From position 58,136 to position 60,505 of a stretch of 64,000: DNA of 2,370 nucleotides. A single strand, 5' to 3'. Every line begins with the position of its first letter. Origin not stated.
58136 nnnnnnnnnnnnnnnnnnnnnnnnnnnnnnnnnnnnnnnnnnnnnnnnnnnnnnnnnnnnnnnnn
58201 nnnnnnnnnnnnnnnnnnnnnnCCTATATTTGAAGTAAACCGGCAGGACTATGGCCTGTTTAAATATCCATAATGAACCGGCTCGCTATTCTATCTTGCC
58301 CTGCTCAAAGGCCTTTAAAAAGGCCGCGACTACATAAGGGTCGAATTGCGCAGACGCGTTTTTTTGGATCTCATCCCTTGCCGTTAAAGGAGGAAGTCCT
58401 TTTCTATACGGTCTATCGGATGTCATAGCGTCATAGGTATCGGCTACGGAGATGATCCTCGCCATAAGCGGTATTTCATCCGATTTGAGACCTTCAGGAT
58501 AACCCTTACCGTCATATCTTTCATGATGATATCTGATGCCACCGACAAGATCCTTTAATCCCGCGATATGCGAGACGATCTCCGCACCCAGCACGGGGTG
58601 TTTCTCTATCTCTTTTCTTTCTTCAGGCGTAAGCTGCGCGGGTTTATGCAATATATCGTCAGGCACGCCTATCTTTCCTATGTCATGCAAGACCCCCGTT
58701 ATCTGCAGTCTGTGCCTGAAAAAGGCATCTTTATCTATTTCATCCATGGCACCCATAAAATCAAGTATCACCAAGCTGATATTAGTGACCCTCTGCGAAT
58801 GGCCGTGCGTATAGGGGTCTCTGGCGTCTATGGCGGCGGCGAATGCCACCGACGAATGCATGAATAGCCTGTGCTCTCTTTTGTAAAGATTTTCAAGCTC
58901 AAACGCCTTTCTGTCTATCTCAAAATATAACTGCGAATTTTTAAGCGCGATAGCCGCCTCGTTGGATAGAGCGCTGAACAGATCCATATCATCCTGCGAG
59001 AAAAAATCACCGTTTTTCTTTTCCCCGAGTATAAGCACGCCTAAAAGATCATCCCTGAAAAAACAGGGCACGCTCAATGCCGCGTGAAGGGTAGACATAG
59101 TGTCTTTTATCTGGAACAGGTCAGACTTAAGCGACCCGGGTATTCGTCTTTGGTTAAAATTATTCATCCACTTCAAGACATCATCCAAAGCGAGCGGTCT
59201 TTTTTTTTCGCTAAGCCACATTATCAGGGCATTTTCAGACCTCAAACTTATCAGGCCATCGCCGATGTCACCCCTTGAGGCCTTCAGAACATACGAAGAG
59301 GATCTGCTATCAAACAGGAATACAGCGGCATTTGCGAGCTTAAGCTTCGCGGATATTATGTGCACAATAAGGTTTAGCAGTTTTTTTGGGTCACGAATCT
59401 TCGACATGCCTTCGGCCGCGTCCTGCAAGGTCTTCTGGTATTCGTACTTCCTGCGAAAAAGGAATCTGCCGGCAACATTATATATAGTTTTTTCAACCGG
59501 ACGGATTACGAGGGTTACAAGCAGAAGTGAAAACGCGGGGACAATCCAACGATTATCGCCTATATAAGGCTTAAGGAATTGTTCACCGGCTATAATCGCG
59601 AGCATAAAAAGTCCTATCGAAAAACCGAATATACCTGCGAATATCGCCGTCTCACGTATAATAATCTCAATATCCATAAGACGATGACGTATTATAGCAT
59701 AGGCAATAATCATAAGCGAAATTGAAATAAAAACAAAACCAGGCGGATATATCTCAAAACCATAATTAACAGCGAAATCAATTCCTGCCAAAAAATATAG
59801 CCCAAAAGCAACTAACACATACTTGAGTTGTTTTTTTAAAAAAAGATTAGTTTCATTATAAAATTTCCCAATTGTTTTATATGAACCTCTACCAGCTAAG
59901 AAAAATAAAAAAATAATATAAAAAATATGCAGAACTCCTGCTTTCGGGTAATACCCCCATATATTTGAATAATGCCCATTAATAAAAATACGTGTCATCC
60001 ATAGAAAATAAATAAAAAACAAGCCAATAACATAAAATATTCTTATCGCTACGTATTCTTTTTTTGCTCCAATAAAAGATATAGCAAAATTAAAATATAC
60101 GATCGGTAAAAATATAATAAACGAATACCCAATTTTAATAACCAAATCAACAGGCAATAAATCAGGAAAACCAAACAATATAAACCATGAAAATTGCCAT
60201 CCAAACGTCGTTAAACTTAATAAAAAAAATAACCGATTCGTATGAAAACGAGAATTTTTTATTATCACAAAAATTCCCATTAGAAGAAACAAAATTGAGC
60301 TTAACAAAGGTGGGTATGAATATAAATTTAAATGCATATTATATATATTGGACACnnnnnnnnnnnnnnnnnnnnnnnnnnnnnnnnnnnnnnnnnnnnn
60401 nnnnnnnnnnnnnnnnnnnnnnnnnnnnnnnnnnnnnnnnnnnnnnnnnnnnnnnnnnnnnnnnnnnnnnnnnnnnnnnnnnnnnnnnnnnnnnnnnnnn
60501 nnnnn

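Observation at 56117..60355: Tandem paralogous 7TM-GAF-HD-GYP phosphodiesterases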

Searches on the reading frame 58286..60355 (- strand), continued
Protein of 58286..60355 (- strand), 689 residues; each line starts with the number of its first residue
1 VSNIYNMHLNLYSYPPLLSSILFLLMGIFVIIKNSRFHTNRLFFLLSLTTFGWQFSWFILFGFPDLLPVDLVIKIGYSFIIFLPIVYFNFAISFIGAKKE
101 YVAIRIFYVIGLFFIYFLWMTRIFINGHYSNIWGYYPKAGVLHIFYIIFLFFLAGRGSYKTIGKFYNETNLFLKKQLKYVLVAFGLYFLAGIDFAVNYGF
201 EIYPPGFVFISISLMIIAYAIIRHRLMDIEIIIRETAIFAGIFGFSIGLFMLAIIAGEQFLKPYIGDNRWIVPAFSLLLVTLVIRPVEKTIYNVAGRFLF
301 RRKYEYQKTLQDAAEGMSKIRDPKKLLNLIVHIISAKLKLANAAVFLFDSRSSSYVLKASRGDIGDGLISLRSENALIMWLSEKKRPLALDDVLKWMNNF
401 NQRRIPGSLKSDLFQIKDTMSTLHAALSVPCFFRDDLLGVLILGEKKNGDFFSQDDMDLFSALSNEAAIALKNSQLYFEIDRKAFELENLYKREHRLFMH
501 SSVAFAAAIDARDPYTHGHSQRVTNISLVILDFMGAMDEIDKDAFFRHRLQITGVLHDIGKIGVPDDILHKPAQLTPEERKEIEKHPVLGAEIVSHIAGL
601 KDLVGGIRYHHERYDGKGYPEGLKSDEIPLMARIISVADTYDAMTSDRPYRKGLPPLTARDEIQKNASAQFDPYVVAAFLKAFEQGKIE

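Call 47: find_encoding_contigs(protein=P0144, flank=6000, max_places=1)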
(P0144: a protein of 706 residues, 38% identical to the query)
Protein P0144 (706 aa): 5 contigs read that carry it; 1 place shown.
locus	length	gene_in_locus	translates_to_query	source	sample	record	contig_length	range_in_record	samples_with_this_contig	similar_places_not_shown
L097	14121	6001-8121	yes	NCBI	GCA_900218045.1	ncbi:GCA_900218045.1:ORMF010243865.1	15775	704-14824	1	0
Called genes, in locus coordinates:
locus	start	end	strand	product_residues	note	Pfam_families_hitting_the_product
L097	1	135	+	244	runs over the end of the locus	PF01416:PseudoU_synth_1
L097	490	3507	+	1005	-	-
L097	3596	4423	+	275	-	-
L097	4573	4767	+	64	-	PF01416:PseudoU_synth_1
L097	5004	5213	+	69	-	PF12728:HTH_17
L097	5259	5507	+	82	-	PF00550:PP-binding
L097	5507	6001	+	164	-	PF13279:4HBT_2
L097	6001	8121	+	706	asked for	PF16927:HisKA_7TM, PF13185:GAF_2 (weak), PF13492:GAF_3 (weak), PF02518:HATPase_c, PF14501:HATPase_c_5 (weak)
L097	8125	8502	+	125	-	PF00072:Response_reg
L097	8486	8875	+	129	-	PF00072:Response_reg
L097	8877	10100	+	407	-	PF01590:GAF, PF13487:HD_5, PF01966:HD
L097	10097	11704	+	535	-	PF16927:HisKA_7TM, PF00512:HisKA, PF02518:HATPase_c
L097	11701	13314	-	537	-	PF16927:HisKA_7TM, PF00512:HisKA, PF02518:HATPase_c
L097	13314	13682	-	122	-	PF00072:Response_reg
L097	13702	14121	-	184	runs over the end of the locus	PF12844:HTH_19, PF13560:HTH_31 (weak), PF01381:HTH_3, PF13443:HTH_26 (weak), PF07883:Cupin_2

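Call 50: find_encoding_contigs(protein=P0096, flank=8000, max_places=1)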
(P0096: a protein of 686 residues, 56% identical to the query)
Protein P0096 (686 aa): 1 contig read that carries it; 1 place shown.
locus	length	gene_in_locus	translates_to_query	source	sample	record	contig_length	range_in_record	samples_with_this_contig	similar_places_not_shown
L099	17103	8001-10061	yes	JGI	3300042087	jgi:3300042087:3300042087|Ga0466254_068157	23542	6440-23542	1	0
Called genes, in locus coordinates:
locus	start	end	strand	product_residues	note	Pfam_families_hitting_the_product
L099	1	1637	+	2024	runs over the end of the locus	PF13517:FG-GAP_3, PF12256:TcdB_toxin_midN, PF03527:RHS (faint), PF20041:DUF6443 (weak), PF05593:RHS_repeat (weak), PF25023:TEN_YD-shell (weak), PF05593:RHS_repeat (weak), PF25023:TEN_YD-shell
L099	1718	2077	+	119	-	-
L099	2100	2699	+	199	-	PF01797:Y1_Tnp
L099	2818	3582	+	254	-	-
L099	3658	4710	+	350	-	PF04055:Radical_SAM (weak), PF13186:SPASM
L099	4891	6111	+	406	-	PF02687:FtsX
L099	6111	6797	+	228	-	PF02463:SMC_N (faint), PF00005:ABC_tran, PF13304:AAA_21 (faint)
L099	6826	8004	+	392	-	PF01073:3Beta_HSD, PF01370:Epimerase, PF07993:NAD_binding_4, PF16363:GDP_Man_Dehyd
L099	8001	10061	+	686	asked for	PF16927:HisKA_7TM, PF01590:GAF (weak), PF13185:GAF_2 (weak), PF13492:GAF_3 (weak), PF13487:HD_5, PF01966:HD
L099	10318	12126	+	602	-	PF01590:GAF, PF13185:GAF_2 (faint), PF13492:GAF_3, PF01966:HD, PF13487:HD_5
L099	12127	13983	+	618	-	PF13231:PMT_2, PF13181:TPR_8 (weak), PF13414:TPR_11, PF00515:TPR_1 (weak), PF13424:TPR_12 (weak), PF13414:TPR_11, PF13432:TPR_16 (weak), PF13431:TPR_17, +7 more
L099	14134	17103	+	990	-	?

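Call 51: find_encoding_contigs(protein=P0105, flank=8000, max_places=1)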
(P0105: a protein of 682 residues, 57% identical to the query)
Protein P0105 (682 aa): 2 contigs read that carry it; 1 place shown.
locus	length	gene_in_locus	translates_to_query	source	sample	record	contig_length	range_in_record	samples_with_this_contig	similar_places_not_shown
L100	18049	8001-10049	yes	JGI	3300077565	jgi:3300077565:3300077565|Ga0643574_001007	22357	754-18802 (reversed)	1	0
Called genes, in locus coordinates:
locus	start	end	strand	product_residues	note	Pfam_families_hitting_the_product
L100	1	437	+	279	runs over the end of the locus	PF00696:AA_kinase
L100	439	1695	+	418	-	PF00171:Aldedh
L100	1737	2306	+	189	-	PF01467:CTP_transf_like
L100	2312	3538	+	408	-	PF01595:CNNM, PF00571:CBS (weak), PF03471:CorC_HlyC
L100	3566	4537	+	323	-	PF01595:CNNM, PF00571:CBS (faint)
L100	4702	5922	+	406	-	PF02687:FtsX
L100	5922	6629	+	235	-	PF02463:SMC_N (faint), PF00005:ABC_tran, PF13304:AAA_21 (faint)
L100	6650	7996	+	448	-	PF07238:PilZ (weak), PF12147:Methyltransf_20 (weak)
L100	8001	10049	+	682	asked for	PF16927:HisKA_7TM, PF01590:GAF, PF13185:GAF_2, PF13492:GAF_3, PF01966:HD, PF13487:HD_5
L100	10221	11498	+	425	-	PF16927:HisKA_7TM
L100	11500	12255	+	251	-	PF13487:HD_5, PF01966:HD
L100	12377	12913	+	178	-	PF02674:Colicin_V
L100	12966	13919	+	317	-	PF01784:DUF34_NIF3 (weak)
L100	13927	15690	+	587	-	PF01807:Zn_ribbon_DnaG, PF08275:DNAG_N, PF01751:Toprim, PF13155:Toprim_2, PF13662:Toprim_4, PF10410:DnaB_bind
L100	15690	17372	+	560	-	PF03979:Sigma70_r1_1, PF00140:Sigma70_r1_2, PF04542:Sigma70_r2, PF04539:Sigma70_r3, PF04545:Sigma70_r4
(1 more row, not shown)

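Call 54: search_protein_families(library=ncbifam, proteins=[window:58286-60355:-, L006:8781-10001:+], max_evalue=0.00001)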
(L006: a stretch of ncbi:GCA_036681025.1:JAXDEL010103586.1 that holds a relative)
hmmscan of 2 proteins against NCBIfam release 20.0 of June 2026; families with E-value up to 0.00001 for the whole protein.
window:58286-60355:- (689 aa): 3 families
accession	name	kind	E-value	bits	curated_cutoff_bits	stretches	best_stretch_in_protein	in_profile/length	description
NF053512.1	nitric_RR_NosR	exception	4.1e-39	134.8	400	1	479-685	155-356/422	response regulator c-di-GMP phosphodiesterase, NosR family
TIGR02916.1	PEP_his_kin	equivalog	2.8e-09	36.1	300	1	211-476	202-462/679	XrtA/PEP-CTERM system histidine kinase PrsK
NF041606.1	dguan_cyc_DgcA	equivalog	9.6e-07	28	370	1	312-477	19-175/340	diguanylate cyclase DgcA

L006:8781-10001:+ (406 aa): 3 families
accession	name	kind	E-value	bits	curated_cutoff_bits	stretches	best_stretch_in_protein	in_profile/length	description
TIGR00533.1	HMG_CoA_R_NADP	equivalog_domain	2.7e-105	352.6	441.8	1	18-402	16-399/402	hydroxymethylglutaryl-CoA reductase (NADPH)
TIGR00920.1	2A060605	subfamily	9.4e-73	245.7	778.35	1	55-402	514-866/887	hydroxymethylglutaryl-CoA reductase (NADPH)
TIGR00532.1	HMG_CoA_R_NAD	equivalog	3e-13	49.8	259.95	1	37-401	39-391/395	hydroxymethylglutaryl-CoA reductase, degradative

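Call 70: predict_structure(alignment_id=A1)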
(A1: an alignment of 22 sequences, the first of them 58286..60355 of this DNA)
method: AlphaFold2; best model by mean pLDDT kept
length: 689 residues; sequences in the alignment: 22
mean_pLDDT: 78.8   pTM: 0.43
mean pLDDT of the five models: 78.8, 77.0, 73.2, 72.7, 69.5
residues with pLDDT >= 90: 153; 70-90: 381; 50-70: 117; < 50: 38
segments of 3 or more residues with pLDDT < 50: 1-6, 224-248, 618-621
pLDDT, mean of each block of 10 residues (from residue 1): 52 87 84 78 92 91 76 91 92 85 90 92 88 88 91 91 85 78 87 86 83 82 46 34 44 59 62 57 56 53 62 69 82 76 89 89 68 90 90 79 60 88 90 87 79 75 79 79 77 78 78 76 93 85 86 89 83 80 83 84 86 53 67 91 82 88 82 90 90
secondary structure, 60 per line:
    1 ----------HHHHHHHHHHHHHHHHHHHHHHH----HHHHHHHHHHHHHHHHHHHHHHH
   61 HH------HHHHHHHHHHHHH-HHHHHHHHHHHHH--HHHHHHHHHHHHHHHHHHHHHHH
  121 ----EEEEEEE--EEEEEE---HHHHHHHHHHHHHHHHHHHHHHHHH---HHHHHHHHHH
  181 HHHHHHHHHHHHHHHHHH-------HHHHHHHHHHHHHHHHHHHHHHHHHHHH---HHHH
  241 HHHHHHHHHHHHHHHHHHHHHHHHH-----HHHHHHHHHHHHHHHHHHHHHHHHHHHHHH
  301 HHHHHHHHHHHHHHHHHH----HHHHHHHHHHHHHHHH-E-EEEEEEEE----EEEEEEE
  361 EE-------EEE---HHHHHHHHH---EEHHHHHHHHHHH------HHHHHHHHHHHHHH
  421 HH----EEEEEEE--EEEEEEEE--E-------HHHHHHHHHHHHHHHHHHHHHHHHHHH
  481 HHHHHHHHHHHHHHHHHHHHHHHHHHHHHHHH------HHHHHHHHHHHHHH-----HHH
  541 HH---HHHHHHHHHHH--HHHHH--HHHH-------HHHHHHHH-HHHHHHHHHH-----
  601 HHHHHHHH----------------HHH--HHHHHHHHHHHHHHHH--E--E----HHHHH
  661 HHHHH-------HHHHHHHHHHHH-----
elements in order (helices of 4 or more, strands of 3 or more residues): H11-33 H38-62 H69-81 H83-95 H98-120 E125-131 E134-139 H143-167 H171-198 H206-233 H237-265 H271-318 H323-338 E342-349 E354-362 E370-372 H376-384 H390-400 H407-422 E427-433 E436-443 H454-512 H519-532 H538-542 H546-556 H559-563 H566-569 H577-584 H586-595 H601-608 H630-645 H656-665 H673-684

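Call 77: fold_search(model_id=the predicted structure, library=pdb)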
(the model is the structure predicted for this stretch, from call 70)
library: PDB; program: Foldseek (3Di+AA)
matches with E <= 10: 989; with E <= 0.001: 53
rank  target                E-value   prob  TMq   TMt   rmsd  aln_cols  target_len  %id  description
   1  4mcw_A                4.1e-18  1.00  0.26  0.47  14.9       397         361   24  Crystal structure of a HD-GYP domain (a cyclic-di-GMP phosphodiesterase) containing a tri-nuclear metal centre (released 2014-02-19)
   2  4mcw_B                1.6e-17  1.00  0.26  0.47  13.7       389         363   24  Crystal structure of a HD-GYP domain (a cyclic-di-GMP phosphodiesterase) containing a tri-nuclear metal centre (released 2014-02-19)
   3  9rbz_A                2.7e-11  1.00  0.26  0.81   3.0       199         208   31  DvhD, HD-GYP domain, c-di-GMP-bound (released 2026-03-04)
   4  9rbz_B                4.6e-11  1.00  0.26  0.79   3.3       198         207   31  DvhD, HD-GYP domain, c-di-GMP-bound (released 2026-03-04)
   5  9rbz_D                7.3e-11  1.00  0.26  0.81   3.0       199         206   31  DvhD, HD-GYP domain, c-di-GMP-bound (released 2026-03-04)
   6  4r8z_B                1.5e-10  1.00  0.27  0.81   2.4       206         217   30  Crystal Structure of PA4781 HD-GYP domain from Pseudomonas aeruginosa at 2.2A resolution showing a bi-metallic Ni ion  (released 2015-03-04)
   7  9rbz_C                2.2e-10  1.00  0.26  0.82   2.7       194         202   31  DvhD, HD-GYP domain, c-di-GMP-bound (released 2026-03-04)
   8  4r8z_A                4.1e-10  1.00  0.27  0.80   2.6       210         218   30  Crystal Structure of PA4781 HD-GYP domain from Pseudomonas aeruginosa at 2.2A resolution showing a bi-metallic Ni ion  (released 2015-03-04)
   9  9rc0                  1.9e-07  1.00  0.24  0.52  17.0       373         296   18  DvhD, PAS/HD-GYP domains (released 2026-03-04)
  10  3ci6_B                6.8e-06  1.00  0.19  0.72   5.5       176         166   18  Crystal structure of the GAF domain from Acinetobacter phosphoenolpyruvate-protein phosphotransferase (released 2008-05-13)
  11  3tm8_A                7.8e-06  1.00  0.22  0.45  22.8       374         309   16  Bd1817, a HDG"Y"P protein from Bdellovibrio bacteriovorus (released 2011-10-19)
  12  3tmc_A                8.1e-06  1.00  0.22  0.45  21.1       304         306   15  Bd1817, a HDG"Y"P protein from Bdellovibrio bacteriovorus (released 2011-10-19)
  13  3ci6_A                9.4e-06  1.00  0.19  0.74   4.4       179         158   16  Crystal structure of the GAF domain from Acinetobacter phosphoenolpyruvate-protein phosphotransferase (released 2008-05-13)
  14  3tm8_B                1.6e-05  1.00  0.21  0.44  22.6       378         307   15  Bd1817, a HDG"Y"P protein from Bdellovibrio bacteriovorus (released 2011-10-19)
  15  6oaq_B                1.7e-05  1.00  0.21  0.44   6.2       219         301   16  Crystal structure of a dual sensor histidine kinase in BeF3- bound state (released 2019-09-18)
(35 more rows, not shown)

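Call 91: find_encoding_contigs(protein=P0115, flank=8000, max_places=1)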
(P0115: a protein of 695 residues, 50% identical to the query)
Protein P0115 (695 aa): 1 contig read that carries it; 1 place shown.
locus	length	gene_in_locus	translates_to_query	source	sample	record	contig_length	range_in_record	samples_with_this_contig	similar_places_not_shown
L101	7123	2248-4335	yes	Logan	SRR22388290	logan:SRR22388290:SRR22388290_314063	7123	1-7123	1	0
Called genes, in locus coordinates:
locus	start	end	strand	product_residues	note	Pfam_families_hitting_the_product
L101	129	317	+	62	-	PF12728:HTH_17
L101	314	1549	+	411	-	PF00109:ketoacyl-synt, PF00108:Thiolase_N (weak), PF02801:Ketoacyl-synt_C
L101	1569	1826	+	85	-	PF23297:ACP_SdgA_C (weak), PF00550:PP-binding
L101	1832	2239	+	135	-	PF13279:4HBT_2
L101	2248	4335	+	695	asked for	PF16927:HisKA_7TM, PF01590:GAF, PF13185:GAF_2, PF13492:GAF_3, PF13487:HD_5, PF01966:HD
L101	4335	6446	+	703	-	PF16927:HisKA_7TM, PF01590:GAF, PF13185:GAF_2 (faint), PF13492:GAF_3 (weak), PF13487:HD_5, PF01966:HD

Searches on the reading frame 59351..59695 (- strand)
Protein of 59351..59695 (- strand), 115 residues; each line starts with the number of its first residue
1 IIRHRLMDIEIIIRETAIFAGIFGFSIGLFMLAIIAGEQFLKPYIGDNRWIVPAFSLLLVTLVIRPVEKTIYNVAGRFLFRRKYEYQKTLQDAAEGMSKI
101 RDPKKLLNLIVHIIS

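Call 41: find_related_loci(query=A2, collection=genome_contigs, flank=9000)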
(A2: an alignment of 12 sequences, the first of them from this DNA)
Query A2 (115 aa) in genome_contigs; peptide patterns used: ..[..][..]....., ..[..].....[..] (x = any residue, [..] = any of these).
55 stretches matched a pattern; 8 encode a relative of the query (tblastn E <= 1e-3); 8 distinct loci.
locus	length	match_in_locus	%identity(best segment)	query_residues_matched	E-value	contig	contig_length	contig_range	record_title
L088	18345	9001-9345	73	1-115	4e-57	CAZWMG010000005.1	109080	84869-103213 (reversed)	MAG TPA_asm: uncultured Planctomycetia bacterium isolate SRP167671_co1_128 genome assembly, contig: NODE_139_length_1090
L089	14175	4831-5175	72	1-115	2e-56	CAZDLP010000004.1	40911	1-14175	MAG TPA_asm: uncultured Planctomycetia bacterium isolate binchicken_co243_227 genome assembly, contig: NODE_589_length_4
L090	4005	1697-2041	73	1-115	1e-56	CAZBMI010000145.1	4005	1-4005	MAG TPA_asm: uncultured Planctomycetia bacterium isolate binchicken_co77_39 genome assembly, contig: NODE_22552_length_4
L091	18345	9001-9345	71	1-115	7e-55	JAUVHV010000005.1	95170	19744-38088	MAG: Candidatus Omnitrophota bacterium isolate CSMAG_411 CSMAG_411_k141_952720_length_95170_cov_14.9935, whole genome sh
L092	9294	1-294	70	18-115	5e-47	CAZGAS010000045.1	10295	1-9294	MAG TPA_asm: uncultured Planctomycetia bacterium isolate SRP191223_co1_21 genome assembly, contig: NODE_7648_length_1029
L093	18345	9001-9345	54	1-115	3e-43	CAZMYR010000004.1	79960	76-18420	MAG TPA_asm: uncultured Planctomycetia bacterium isolate binchicken_co34_514 genome assembly, contig: NODE_324_length_79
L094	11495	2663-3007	53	1-115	3e-42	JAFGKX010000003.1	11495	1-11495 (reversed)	MAG: Candidatus Omnitrophota bacterium isolate Zod_Metabat.364 k87_291539, whole genome shotgun sequence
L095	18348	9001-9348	52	1-115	8e-39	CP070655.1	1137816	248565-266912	MAG: Candidatus Omnitrophota bacterium isolate bin81 chromosome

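Call 45: search_protein_families(library=pfam, proteins=[L088:685-2775:+, L088:6705-8375:+, L093:12576-14279:-], max_evalue=0.001)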
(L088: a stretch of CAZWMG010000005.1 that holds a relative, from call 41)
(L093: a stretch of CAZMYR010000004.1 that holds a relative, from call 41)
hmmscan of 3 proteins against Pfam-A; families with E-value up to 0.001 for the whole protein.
L088:685-2775:+ (696 aa): 6 families
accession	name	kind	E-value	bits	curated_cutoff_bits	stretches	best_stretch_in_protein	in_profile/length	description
PF02518.31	HATPase_c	-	9.6e-28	97.3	26.4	1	592-695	2-109/111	Histidine kinase-, DNA gyrase B-, and HSP90-like ATPase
PF13185.12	GAF_2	-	2e-10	41.5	28.6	1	319-454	3-135/136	GAF domain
PF16927.11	HisKA_7TM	-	3.4e-09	37.3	28.6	1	14-226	3-222/224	N-terminal 7TM region of histidine kinase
PF01590.32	GAF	-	2.5e-08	34.9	22.4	1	319-454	1-133/133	GAF domain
PF13492.12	GAF_3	-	2.8e-06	28.2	27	1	319-456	1-129/129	GAF domain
PF14501.12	HATPase_c_5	-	2.3e-05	24.7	22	1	597-681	7-90/102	GHKL domain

L088:6705-8375:+ (556 aa): 2 families
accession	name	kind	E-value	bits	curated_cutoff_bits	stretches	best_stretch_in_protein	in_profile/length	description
PF01488.26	Shikimate_DH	-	5.2e-07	30.3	24.3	1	327-438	8-120/138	Shikimate / quinate 5-dehydrogenase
PF01118.30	Semialdhyde_dh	-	9e-05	23.3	26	1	334-430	2-97/121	Semialdehyde dehydrogenase, NAD binding domain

L093:12576-14279:- (567 aa): 4 families
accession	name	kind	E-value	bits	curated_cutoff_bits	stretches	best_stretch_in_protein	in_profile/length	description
PF02518.31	HATPase_c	-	3.6e-23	82.5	26.4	1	463-563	2-107/111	Histidine kinase-, DNA gyrase B-, and HSP90-like ATPase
PF16927.11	HisKA_7TM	-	1.1e-16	61.8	28.6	1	45-257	4-222/224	N-terminal 7TM region of histidine kinase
PF00512.31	HisKA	-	3.9e-13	49.7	26.9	1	357-418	4-64/66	His Kinase A (phospho-acceptor) domain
PF14501.12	HATPase_c_5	-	0.00031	21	22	1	467-553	6-92/102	GHKL domain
